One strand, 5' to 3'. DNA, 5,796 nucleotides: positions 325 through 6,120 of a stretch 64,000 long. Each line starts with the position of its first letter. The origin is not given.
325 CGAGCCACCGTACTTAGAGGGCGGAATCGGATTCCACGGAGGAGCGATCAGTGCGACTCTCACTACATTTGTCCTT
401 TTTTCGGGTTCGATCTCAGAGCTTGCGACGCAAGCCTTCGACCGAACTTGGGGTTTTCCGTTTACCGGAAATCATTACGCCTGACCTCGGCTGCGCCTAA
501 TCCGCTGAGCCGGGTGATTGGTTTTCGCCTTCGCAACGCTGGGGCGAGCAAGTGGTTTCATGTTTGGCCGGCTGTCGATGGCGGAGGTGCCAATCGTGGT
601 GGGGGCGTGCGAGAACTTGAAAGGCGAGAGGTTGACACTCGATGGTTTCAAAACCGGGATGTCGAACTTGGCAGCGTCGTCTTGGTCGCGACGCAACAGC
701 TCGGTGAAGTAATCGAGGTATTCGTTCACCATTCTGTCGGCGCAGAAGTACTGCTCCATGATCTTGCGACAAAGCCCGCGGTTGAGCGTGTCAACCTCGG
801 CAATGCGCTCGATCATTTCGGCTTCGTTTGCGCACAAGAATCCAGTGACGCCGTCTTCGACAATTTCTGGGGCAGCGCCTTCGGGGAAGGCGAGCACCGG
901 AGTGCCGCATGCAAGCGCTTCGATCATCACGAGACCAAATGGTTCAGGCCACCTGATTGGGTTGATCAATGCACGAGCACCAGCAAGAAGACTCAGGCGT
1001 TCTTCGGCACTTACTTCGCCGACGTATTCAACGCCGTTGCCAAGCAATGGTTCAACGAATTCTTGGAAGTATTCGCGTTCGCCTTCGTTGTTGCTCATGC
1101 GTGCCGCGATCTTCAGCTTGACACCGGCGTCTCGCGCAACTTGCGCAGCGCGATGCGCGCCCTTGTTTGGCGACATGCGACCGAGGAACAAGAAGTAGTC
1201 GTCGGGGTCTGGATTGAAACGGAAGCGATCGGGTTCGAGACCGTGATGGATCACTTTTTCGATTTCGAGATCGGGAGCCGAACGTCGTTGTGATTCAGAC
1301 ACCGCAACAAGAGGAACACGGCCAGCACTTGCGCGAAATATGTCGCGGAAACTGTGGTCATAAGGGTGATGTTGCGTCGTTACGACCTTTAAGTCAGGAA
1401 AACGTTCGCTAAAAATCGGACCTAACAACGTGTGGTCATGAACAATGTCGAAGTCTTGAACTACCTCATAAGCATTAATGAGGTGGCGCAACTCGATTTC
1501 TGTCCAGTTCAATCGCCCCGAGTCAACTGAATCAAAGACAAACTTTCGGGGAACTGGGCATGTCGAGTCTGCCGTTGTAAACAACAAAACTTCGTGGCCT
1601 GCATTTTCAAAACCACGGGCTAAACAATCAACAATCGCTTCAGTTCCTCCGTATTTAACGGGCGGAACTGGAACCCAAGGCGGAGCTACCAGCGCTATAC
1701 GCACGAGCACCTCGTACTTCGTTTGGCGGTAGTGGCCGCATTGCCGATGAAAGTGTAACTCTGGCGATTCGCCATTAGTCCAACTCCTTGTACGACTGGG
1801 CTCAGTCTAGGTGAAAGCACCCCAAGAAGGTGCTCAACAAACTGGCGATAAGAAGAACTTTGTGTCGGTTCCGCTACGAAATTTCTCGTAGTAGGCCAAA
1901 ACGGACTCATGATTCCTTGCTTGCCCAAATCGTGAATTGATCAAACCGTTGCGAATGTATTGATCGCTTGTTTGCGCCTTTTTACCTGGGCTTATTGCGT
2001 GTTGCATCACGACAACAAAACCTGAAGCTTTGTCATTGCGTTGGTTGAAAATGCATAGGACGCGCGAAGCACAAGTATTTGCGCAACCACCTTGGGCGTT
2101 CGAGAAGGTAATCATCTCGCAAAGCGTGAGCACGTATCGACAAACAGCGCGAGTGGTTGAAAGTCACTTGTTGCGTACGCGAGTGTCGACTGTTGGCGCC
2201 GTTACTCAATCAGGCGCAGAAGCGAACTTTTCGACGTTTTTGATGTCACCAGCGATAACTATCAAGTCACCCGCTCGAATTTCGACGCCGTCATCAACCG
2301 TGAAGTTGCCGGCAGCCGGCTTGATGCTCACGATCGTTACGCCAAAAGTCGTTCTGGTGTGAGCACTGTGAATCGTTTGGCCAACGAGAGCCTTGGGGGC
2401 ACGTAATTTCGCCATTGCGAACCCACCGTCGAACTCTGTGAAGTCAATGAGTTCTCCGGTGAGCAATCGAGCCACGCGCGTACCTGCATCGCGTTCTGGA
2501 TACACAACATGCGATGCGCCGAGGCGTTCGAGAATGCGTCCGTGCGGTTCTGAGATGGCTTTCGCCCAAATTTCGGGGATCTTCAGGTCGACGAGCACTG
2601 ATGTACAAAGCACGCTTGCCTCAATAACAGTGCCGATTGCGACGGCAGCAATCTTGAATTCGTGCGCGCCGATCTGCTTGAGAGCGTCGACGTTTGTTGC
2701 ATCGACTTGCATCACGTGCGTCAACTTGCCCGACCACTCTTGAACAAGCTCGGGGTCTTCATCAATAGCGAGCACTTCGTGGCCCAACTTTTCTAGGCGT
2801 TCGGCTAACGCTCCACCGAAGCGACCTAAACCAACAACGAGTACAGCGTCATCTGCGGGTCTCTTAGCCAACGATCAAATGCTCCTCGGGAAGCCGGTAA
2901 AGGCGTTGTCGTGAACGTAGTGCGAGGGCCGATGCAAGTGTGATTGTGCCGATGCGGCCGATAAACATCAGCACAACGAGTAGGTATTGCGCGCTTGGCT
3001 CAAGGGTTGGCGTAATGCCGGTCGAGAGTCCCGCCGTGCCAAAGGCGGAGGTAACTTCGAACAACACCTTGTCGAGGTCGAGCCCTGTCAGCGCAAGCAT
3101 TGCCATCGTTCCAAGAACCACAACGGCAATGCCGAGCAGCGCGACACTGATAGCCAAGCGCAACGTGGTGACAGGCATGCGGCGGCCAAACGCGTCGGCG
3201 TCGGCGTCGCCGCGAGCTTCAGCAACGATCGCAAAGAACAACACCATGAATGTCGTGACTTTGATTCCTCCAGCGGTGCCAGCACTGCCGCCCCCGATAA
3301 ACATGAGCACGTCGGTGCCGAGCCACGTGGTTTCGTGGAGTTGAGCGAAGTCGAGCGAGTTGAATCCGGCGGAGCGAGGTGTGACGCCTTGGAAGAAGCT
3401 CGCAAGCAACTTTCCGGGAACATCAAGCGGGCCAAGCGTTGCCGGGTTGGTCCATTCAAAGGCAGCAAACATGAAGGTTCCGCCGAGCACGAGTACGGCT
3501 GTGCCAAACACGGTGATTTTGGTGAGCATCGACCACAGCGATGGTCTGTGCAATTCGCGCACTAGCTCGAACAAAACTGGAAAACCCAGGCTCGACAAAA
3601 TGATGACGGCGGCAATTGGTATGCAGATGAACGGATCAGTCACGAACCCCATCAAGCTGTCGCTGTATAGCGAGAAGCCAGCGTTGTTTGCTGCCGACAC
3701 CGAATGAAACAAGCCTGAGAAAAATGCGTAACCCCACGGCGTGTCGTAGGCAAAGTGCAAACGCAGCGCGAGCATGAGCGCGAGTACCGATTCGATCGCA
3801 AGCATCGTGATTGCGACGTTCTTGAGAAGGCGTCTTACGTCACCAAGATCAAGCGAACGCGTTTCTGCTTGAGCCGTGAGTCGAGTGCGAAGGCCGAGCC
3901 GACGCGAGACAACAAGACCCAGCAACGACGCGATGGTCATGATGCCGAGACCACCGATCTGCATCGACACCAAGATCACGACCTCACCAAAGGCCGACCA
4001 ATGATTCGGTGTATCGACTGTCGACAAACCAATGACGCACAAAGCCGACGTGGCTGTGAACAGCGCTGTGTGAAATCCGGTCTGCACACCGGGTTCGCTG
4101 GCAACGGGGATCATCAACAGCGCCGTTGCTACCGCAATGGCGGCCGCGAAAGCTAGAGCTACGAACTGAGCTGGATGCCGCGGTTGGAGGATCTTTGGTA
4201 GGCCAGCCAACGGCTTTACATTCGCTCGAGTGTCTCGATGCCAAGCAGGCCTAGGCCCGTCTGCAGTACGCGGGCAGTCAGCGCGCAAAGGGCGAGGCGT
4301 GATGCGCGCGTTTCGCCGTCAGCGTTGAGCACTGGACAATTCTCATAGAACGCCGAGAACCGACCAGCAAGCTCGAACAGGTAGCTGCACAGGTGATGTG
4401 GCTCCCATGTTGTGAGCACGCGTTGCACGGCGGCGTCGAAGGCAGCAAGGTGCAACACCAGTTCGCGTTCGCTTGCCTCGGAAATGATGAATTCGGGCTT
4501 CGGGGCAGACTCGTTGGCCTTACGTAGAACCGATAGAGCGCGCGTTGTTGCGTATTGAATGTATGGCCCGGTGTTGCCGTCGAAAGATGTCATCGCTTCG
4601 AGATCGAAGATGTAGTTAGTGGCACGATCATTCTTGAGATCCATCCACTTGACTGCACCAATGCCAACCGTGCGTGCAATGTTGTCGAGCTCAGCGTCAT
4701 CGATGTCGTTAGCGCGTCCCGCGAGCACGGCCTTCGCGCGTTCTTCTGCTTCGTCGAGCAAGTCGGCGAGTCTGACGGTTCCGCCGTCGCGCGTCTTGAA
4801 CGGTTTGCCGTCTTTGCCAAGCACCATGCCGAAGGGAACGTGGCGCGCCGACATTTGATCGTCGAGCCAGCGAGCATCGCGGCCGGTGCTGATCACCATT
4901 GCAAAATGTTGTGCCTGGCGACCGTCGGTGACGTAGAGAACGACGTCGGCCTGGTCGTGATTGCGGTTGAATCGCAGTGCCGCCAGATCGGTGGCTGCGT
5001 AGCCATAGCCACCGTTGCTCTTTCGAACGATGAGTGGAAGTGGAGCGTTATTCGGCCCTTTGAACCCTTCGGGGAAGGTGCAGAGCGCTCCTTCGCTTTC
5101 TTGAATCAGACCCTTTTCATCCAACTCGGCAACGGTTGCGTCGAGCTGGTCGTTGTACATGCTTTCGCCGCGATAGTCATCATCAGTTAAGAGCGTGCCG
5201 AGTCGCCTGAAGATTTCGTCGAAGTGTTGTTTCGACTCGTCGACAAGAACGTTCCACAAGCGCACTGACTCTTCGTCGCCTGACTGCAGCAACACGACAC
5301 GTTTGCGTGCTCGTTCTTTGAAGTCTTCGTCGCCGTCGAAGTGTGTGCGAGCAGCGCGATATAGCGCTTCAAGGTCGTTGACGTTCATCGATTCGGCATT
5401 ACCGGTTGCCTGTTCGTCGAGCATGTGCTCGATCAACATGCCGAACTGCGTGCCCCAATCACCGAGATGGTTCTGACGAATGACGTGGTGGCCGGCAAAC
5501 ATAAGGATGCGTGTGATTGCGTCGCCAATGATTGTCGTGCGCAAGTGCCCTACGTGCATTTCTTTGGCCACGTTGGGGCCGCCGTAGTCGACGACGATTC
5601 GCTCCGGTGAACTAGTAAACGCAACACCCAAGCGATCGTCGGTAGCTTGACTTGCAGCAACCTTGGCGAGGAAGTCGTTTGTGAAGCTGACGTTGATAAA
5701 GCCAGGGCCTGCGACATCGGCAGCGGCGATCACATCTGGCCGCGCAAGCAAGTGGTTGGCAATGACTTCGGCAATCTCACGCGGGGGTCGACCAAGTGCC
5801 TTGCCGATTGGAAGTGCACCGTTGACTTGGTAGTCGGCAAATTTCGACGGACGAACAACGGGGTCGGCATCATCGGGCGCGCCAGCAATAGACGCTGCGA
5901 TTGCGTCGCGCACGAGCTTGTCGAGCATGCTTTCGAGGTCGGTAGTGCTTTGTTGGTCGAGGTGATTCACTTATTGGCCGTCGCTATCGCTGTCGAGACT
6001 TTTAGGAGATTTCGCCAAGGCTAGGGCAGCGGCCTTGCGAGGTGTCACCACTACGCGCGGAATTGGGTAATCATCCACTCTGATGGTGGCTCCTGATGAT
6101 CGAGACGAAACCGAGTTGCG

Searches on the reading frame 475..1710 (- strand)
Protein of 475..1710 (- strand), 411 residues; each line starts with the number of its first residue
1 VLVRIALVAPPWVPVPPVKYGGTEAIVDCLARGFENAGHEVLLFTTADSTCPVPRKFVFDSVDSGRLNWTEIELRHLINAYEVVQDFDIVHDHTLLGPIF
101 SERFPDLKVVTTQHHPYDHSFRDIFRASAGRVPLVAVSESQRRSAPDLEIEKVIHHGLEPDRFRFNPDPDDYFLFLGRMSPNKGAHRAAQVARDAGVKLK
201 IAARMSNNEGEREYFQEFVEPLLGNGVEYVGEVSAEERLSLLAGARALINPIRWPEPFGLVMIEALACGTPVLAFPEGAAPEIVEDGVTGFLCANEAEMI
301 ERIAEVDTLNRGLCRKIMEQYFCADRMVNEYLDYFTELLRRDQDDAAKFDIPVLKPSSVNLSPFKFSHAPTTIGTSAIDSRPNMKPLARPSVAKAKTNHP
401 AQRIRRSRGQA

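Call 51: search_protein_families(library=pfam, proteins=[window:475-1710:-], max_evalue=0.00001)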
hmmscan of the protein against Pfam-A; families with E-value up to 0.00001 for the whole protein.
window:475-1710:- (411 aa): 3 families
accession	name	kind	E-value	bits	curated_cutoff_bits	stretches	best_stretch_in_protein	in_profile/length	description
PF00534.26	Glycos_transf_1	-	5.2e-23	81.9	26.4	1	167-305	12-154/172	Glycosyl transferases group 1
PF13692.12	Glyco_trans_1_4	-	4.1e-20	72.9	27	1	172-305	3-138/142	Glycosyl transferases group 1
PF13439.12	Glyco_transf_4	-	1.8e-10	41.6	28.5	1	20-162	1-170/170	Glycosyltransferase Family 4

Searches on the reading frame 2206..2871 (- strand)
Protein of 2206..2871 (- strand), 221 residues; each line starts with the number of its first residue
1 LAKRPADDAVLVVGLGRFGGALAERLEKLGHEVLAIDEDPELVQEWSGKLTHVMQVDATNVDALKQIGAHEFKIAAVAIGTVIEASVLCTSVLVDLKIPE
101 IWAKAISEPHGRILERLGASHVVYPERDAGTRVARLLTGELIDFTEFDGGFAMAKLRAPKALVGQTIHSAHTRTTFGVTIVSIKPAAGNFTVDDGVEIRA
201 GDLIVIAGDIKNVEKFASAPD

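Call 51: search_protein_families(library=pfam, proteins=[window:2206-2871:-], max_evalue=0.00001)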
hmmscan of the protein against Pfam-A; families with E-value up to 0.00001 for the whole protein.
window:2206-2871:- (221 aa): 2 families
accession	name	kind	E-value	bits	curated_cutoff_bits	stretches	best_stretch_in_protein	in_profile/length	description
PF02254.24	TrkA_N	-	1.5e-26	93.4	23.8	1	10-125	1-116/116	TrkA-N domain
PF02080.26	TrkA_C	-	4.6e-07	30.1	27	1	155-217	5-67/71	TrkA-C domain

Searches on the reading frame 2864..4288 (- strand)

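Call 51: search_protein_families(library=pfam, proteins=[window:2864-4288:-], max_evalue=0.00001)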
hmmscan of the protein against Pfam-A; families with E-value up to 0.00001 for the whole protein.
window:2864-4288:- (474 aa): 1 family
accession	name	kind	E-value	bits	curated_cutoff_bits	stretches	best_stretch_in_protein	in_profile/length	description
PF02386.22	TrkH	-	2.6e-53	181.7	27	1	68-453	59-488/502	Cation transport protein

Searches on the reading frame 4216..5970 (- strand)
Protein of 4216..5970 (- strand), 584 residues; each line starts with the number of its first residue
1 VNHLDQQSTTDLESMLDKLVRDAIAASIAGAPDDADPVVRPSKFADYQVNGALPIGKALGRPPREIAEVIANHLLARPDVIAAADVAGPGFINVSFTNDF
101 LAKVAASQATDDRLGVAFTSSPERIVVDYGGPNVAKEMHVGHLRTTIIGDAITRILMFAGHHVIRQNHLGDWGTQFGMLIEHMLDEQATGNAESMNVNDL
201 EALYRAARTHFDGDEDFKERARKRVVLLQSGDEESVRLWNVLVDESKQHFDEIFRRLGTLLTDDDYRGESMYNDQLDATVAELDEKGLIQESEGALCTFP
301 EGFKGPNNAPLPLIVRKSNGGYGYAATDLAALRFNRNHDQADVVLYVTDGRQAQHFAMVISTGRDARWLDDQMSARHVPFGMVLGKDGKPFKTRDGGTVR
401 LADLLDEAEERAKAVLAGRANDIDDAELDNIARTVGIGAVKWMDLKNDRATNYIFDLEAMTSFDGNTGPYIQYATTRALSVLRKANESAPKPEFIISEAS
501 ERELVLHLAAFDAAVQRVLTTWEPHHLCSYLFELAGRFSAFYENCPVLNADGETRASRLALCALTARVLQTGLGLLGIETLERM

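Call 51: search_protein_families(library=pfam, proteins=[window:4216-5970:-], max_evalue=0.00001)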
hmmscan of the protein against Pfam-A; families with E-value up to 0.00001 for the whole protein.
window:4216-5970:- (584 aa): 3 families
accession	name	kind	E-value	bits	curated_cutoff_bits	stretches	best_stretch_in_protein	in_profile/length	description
PF00750.26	tRNA-synt_1d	-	1.9e-109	366.3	23.3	1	119-456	16-348/349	tRNA synthetases class I (R), catalytic domain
PF05746.21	DALR_1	-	8.5e-35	119.8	22.3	1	471-584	1-117/117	DALR anticodon binding domain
PF03485.21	Arg_tRNA_synt_N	-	4.2e-16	59.8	21.5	1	20-95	3-84/85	Arginyl tRNA synthetase N terminal domain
